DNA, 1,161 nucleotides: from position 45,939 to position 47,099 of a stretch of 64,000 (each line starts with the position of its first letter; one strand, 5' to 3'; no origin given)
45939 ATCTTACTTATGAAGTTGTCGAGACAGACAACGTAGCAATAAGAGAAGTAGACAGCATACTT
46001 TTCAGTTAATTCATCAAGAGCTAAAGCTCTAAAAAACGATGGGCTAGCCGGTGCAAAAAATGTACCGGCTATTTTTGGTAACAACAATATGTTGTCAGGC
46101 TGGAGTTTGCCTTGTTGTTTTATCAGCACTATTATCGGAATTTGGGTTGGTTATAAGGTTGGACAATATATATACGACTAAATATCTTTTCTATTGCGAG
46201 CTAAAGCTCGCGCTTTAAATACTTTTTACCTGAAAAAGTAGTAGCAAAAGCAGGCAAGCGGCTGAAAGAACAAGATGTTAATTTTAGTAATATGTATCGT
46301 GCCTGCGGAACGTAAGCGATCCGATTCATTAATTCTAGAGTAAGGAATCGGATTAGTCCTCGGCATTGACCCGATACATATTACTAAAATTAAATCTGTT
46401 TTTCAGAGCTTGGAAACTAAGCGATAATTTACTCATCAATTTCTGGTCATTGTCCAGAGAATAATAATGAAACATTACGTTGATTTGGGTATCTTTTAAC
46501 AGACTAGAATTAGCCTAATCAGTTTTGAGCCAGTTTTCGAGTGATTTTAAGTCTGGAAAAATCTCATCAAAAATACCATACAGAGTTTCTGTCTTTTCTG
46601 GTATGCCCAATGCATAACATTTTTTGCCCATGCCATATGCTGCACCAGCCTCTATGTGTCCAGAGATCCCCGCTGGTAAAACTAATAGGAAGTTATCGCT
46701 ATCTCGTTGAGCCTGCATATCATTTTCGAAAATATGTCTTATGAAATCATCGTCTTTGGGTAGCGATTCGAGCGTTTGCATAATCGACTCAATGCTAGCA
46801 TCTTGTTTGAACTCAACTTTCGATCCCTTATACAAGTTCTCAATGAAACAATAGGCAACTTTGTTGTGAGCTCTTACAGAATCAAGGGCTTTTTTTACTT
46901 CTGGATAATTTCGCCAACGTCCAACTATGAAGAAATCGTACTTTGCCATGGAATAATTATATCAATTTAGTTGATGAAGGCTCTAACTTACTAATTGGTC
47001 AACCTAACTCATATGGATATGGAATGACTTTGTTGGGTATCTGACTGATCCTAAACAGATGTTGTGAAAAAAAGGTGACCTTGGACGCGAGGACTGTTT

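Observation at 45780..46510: Gene-poor 0.7-kb region with a consensus promoter, two micro-ORFs (one a hydrophobic toxin-like peptide) and nested perfect inverted repeats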

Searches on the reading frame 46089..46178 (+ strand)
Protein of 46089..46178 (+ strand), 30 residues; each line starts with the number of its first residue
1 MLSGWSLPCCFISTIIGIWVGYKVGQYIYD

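Call 59: search_protein_representatives(protein=window:46089-46178:+)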
Query: 30 residues. Proteins with E-value up to 0.001 (for the whole library): 2; up to 1e-10: 0; up to 1e-30: 0. The best 2 are listed.
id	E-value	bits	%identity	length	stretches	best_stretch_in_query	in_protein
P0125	3.3e-06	41.8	-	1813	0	-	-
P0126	1.8e-04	36.5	68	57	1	1-28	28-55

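Call 65: search_protein_families(library=pfam, proteins=[P0126, window:46089-46178:+], max_evalue=10)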
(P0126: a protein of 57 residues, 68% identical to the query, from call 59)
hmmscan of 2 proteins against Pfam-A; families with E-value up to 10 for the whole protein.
P0126 (57 aa): 7 families
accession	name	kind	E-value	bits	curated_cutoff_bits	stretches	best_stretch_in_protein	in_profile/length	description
PF13488.11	Gly-zipper_Omp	-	0.0085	16.4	25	1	7-54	1-41/46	Glycine zipper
PF05433.20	Rick_17kDa_Anti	-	0.074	13.4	24.2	1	7-52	1-43/43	Glycine zipper 2TM domain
PF13441.11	Gly-zipper_YMGG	-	0.077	13.2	28.9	2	7-17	30-40/45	YMGG-like Gly-zipper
PF10247.14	Romo1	-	0.71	10.7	27.6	1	7-29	8-30/66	Reactive mitochondrial oxygen species modulator 1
PF06961.18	DUF1294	-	2.1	9.1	25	1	28-45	26-43/55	Protein of unknown function (DUF1294)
PF08183.16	SpoV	-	2.9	8.4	20.6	1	10-19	11-20/25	Stage V sporulation protein family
PF11981.13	DUF3482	-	7.9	6.2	29.2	1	6-49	152-194/293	Domain of unknown function (DUF3482)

seq(30 aa): 0 families

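Call 66: find_encoding_contigs(protein=P0126, flank=4000, max_places=6)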
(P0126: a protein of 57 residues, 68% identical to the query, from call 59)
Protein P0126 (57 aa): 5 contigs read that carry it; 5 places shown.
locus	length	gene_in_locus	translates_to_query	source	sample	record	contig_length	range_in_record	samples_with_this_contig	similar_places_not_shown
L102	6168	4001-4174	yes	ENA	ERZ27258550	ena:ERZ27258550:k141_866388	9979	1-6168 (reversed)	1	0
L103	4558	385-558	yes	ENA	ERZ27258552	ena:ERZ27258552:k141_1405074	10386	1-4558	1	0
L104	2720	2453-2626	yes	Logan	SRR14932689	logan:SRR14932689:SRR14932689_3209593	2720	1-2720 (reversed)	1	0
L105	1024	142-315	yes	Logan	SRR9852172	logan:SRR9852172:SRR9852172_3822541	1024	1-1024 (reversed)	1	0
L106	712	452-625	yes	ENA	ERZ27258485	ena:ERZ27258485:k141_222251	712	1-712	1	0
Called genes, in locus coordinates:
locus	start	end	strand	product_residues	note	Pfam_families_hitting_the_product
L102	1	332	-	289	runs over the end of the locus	PF00561:Abhydrolase_1, PF12146:Hydrolase_4, PF12697:Abhydrolase_6, PF00756:Esterase (weak)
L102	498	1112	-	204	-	-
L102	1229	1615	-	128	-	PF01590:GAF, PF13185:GAF_2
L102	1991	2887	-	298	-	PF00702:Hydrolase (weak)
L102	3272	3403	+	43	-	-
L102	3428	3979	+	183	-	PF00293:NUDIX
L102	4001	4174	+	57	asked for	-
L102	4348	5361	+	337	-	PF02729:OTCace_N, PF00185:OTCace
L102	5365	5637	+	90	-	-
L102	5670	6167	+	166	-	?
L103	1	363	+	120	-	?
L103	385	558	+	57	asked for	-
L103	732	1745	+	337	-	PF02729:OTCace_N, PF00185:OTCace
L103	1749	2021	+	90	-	-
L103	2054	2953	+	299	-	PF01171:ATP_bind_3, PF01507:PAPS_reduct (weak)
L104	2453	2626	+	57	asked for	-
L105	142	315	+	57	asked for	-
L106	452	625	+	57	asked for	-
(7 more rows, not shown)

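Call 99: search_protein_families(library=ncbifam, proteins=[P0126], max_evalue=1)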
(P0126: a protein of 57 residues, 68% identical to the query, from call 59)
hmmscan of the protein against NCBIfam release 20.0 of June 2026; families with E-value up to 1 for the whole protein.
P0126 (57 aa): 2 families
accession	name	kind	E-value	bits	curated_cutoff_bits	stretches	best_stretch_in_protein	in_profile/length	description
NF053611.1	YiaD_Gzip_OmpA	equivalog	0.013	15.2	175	1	7-53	27-73/206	YiaD family glycine zipper/OmpA-like lipoprotein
NF041250.1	VI_TagQ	equivalog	0.19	11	300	1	6-51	62-107/301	type VI secretion system-associated lipoprotein TagQ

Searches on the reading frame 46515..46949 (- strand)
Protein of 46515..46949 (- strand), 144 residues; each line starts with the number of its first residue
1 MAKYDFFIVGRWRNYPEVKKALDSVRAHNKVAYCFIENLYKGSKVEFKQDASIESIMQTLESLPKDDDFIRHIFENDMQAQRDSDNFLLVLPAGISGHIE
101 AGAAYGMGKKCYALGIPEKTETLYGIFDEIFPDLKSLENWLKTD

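Call 12: search_protein_families(library=pfam, proteins=[window:46515-46949:-], max_evalue=0.01)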
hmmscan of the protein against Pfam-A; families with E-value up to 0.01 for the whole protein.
window:46515-46949:- (144 aa): 0 families

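Call 14: find_related_loci(query=window:46515-46949:-, collection=genome_contigs, flank=6000)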
Query window:46515-46949:- (144 aa) in genome_contigs; peptide patterns used: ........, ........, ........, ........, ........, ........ (x = any residue, [..] = any of these).
106 stretches matched a pattern; 61 encode a relative of the query (tblastn E <= 1e-3); 61 distinct loci.
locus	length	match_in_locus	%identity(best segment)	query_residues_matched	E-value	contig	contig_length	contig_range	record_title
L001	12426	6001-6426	68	1-142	2e-67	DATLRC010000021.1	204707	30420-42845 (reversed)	MAG TPA_asm: Candidatus Dormiibacterota bacterium isolate SMAG_U13894 k141_1316200, whole genome shotgun sequence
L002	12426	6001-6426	68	3-144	6e-67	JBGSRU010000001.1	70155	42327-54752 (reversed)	MAG: Candidatus Saccharimonadales bacterium isolate JTS-AC366 k141_666978, whole genome shotgun sequence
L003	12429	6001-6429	67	1-143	2e-63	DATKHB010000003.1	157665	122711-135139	MAG TPA_asm: Candidatus Saccharimonadales bacterium isolate SMAG_U14566 k141_121355, whole genome shotgun sequence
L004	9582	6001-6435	63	1-143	5e-62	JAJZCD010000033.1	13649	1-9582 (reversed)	MAG: bacterium isolate JA1.bin59 NODE_3495_length_13649_cov_2.513607, whole genome shotgun sequence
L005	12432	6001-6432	61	1-144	8e-59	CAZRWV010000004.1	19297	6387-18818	MAG TPA_asm: uncultured Candidatus Saccharibacteria bacterium isolate SRP193066_co1_26 genome assembly, contig: NODE_275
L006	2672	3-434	60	1-142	3e-56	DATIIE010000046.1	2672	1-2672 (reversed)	MAG TPA_asm: Candidatus Saccharimonadales bacterium isolate SMAG_U15656 k141_51972, whole genome shotgun sequence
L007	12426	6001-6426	63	1-142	2e-54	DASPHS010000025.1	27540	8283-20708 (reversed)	MAG TPA_asm: Candidatus Saccharimonadales bacterium isolate SMAG_U11962 k141_307264, whole genome shotgun sequence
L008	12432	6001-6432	57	1-142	7e-53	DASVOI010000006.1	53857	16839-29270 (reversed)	MAG TPA_asm: Candidatus Saccharimonadales bacterium isolate SMAG_U3149 k141_230297, whole genome shotgun sequence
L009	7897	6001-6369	60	1-123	2e-47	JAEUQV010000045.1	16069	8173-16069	MAG: Candidatus Saccharibacteria bacterium isolate new MAG-260 k141_2942163, whole genome shotgun sequence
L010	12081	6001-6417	48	3-137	1e-45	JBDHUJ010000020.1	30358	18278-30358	MAG: Candidatus Saccharimonadales bacterium isolate AS-MICRO-OLR.32 NODE_4612_length_30358_cov_6.992724, whole genome sh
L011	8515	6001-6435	48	1-141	1e-43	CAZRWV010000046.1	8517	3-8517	MAG TPA_asm: uncultured Candidatus Saccharibacteria bacterium isolate SRP193066_co1_26 genome assembly, contig: NODE_728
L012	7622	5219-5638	53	1-137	3e-43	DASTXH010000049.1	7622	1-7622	MAG TPA_asm: Candidatus Saccharimonadales bacterium isolate SMAG_U2409 k141_1133279, whole genome shotgun sequence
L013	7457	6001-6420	52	1-141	6e-43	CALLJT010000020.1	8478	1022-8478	MAG: Candidatus Saccharimonadia bacterium isolate L1_Bin_Bin_167_sub_1 genome assembly, contig: c_000000046716, whole ge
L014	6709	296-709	49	3-137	2e-42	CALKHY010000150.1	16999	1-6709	MAG TPA_asm: uncultured Candidatus Saccharibacteria bacterium isolate SRR4028141_bin.49_CONCOCT_v1.1_MAG genome assembly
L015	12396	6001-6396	52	3-130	2e-42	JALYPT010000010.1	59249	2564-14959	MAG: bacterium isolate MDV bin44 SD1454-56_k127_1925964, whole genome shotgun sequence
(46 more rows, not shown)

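Call 16: find_encoding_contigs(protein=window:46515-46949:-, flank=4000, max_places=10)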
Protein window:46515-46949:- (144 aa): 4 contigs read that carry it; 4 places shown.
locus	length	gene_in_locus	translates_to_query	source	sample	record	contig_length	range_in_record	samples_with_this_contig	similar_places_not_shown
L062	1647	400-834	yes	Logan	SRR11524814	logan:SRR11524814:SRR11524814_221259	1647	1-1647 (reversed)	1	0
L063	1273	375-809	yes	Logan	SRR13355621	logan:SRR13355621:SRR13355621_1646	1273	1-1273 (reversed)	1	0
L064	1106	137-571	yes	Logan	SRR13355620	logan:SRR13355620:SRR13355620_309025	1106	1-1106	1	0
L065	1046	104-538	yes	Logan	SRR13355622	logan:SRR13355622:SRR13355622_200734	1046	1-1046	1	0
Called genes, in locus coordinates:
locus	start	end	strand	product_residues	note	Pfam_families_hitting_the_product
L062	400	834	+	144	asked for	-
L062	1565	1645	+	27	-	?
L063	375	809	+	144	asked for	-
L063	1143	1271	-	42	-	?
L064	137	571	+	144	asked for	-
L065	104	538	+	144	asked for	-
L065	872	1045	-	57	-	?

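Call 40: search_protein_families(library=padloc, proteins=[window:46515-46949:-], max_evalue=0.01)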
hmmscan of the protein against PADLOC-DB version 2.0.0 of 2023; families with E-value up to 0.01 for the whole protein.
window:46515-46949:- (144 aa): 0 families

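Call 41: search_solved_structures(query=window:46515-46949:-, max_evalue=1)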
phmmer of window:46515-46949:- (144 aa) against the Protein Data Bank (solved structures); distinct sequences matched with E-value up to 1: 0.

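Call 99: search_protein_families(library=ncbifam, proteins=[window:46515-46949:-], max_evalue=1)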
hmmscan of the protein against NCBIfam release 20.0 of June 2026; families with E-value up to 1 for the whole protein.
window:46515-46949:- (144 aa): 0 families

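Call 100: search_protein_families(library=pfam, proteins=[window:46515-46949:-], max_evalue=10)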
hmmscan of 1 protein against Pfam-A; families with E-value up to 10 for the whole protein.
window:46515-46949:- (144 aa): 2 families
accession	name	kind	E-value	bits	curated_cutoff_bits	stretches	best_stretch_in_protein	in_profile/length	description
PF15891.11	Nuc_deoxyri_tr2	-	0.061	14.1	30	1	66-112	50-99/105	Nucleoside 2-deoxyribosyltransferase like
PF05014.21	Nuc_deoxyrib_tr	-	0.15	12.7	28.8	1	66-114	45-96/117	Nucleoside 2-deoxyribosyltransferase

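Call 104: search_solved_structures(query=A4, max_evalue=1)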
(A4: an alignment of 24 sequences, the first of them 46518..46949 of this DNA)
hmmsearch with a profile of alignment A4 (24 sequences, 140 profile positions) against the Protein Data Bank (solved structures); distinct sequences matched with E-value up to 1: 2.
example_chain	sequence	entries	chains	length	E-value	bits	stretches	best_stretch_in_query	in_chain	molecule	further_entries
7o62_A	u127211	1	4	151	0.17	15.1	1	69-139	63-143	Chains: A,B,C,D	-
4jen_A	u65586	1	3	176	0.36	14.1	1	72-112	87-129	CMP N-GLYCOSIDASE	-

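Call 106: predict_structure(protein=window:46518-46949:-)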
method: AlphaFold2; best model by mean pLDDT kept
length: 144 residues; sequences in the alignment: 1
mean_pLDDT: 47.2   pTM: 0.45
mean pLDDT of the five models: 47.2, 45.5, 35.4, 33.7, 33.2
residues with pLDDT >= 90: 0; 70-90: 1; 50-70: 64; < 50: 79
segments of 3 or more residues with pLDDT < 50: 1-5, 67-84, 86-88, 91-127, 129-131, 133-135, 137-144
pLDDT, mean of each block of 10 residues (from residue 1): 49 60 59 55 54 66 51 30 45 36 32 35 46 47 39
secondary structure, 60 per line:
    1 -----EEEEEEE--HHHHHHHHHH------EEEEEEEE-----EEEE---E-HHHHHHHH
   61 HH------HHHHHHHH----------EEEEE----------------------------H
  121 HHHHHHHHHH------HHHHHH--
elements in order: E6-12 H15-24 E31-38 E44-47 H53-62 H69-76 E87-91 H120-130 H137-142
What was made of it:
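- Tried and rejected: The single-sequence model was too poor to use (call 106).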
